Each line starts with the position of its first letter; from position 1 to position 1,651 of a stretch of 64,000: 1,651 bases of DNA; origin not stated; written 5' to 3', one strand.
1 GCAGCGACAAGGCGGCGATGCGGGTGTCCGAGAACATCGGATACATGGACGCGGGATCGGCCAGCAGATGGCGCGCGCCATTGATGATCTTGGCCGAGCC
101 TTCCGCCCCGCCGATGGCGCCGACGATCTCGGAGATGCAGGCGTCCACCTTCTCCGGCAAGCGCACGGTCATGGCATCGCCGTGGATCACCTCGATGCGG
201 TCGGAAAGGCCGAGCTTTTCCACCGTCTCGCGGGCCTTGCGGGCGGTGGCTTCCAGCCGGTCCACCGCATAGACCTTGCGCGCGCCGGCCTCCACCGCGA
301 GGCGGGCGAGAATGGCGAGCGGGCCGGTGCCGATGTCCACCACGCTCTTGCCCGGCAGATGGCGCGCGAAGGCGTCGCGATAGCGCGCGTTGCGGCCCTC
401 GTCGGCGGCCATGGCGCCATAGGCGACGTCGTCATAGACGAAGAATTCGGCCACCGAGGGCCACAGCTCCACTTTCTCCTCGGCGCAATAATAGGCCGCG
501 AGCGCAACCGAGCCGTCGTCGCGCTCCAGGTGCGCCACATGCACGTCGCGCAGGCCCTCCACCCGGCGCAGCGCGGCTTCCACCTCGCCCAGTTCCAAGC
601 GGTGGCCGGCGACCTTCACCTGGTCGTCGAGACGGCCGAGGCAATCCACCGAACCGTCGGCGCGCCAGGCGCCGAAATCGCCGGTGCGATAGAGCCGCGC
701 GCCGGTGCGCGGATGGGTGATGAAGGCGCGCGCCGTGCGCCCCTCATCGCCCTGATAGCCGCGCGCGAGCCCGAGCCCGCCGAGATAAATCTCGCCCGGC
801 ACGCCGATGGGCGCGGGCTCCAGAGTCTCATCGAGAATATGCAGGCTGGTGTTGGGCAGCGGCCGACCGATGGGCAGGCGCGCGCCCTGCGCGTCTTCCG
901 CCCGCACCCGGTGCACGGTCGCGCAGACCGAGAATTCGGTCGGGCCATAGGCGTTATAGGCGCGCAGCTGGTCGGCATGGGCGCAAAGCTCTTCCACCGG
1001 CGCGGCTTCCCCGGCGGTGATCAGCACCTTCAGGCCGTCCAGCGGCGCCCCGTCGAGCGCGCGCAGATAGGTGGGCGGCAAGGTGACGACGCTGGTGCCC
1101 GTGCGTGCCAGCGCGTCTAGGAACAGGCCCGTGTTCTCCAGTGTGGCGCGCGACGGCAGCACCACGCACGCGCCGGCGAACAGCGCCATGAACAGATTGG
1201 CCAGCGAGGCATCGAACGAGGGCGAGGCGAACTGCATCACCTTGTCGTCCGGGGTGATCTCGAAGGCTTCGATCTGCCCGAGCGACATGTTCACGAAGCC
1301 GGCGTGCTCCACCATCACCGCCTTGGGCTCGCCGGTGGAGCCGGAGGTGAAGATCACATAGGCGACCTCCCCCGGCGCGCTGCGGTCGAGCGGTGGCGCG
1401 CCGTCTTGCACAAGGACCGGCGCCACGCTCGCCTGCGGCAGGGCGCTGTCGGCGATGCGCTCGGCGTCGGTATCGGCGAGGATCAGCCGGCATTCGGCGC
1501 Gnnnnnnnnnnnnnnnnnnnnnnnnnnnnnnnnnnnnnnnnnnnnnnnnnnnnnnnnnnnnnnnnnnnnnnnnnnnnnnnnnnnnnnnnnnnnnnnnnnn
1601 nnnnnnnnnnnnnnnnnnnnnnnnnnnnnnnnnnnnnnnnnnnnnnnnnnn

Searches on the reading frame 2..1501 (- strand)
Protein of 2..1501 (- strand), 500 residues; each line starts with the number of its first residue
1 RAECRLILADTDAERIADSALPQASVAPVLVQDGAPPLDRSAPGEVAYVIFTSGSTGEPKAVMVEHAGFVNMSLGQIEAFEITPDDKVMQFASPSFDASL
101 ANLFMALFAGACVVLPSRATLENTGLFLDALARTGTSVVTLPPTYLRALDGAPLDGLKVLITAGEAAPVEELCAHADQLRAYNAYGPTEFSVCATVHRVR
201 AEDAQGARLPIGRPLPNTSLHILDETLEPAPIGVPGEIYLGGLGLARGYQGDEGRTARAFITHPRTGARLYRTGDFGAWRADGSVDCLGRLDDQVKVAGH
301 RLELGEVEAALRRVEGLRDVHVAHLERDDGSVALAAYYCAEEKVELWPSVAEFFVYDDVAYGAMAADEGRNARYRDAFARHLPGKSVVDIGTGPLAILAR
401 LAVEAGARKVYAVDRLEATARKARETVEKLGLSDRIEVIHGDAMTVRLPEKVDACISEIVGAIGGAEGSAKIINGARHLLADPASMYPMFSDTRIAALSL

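Call 74: find_related_loci(query=window:2-1501:-, collection=metagenome_contigs, flank=10000)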
Query window:2-1501:- (500 aa) in metagenome_contigs; peptide patterns used: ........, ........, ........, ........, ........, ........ (x = any residue, [..] = any of these).
115 stretches matched a pattern; 3 encode a relative of the query (tblastn E <= 1e-3); 3 distinct loci.
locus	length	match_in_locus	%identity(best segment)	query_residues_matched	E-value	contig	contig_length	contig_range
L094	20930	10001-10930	50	33-345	2e-91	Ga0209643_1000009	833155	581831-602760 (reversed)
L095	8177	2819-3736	42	42-346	3e-75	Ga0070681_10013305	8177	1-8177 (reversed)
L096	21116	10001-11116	35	5-359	3e-51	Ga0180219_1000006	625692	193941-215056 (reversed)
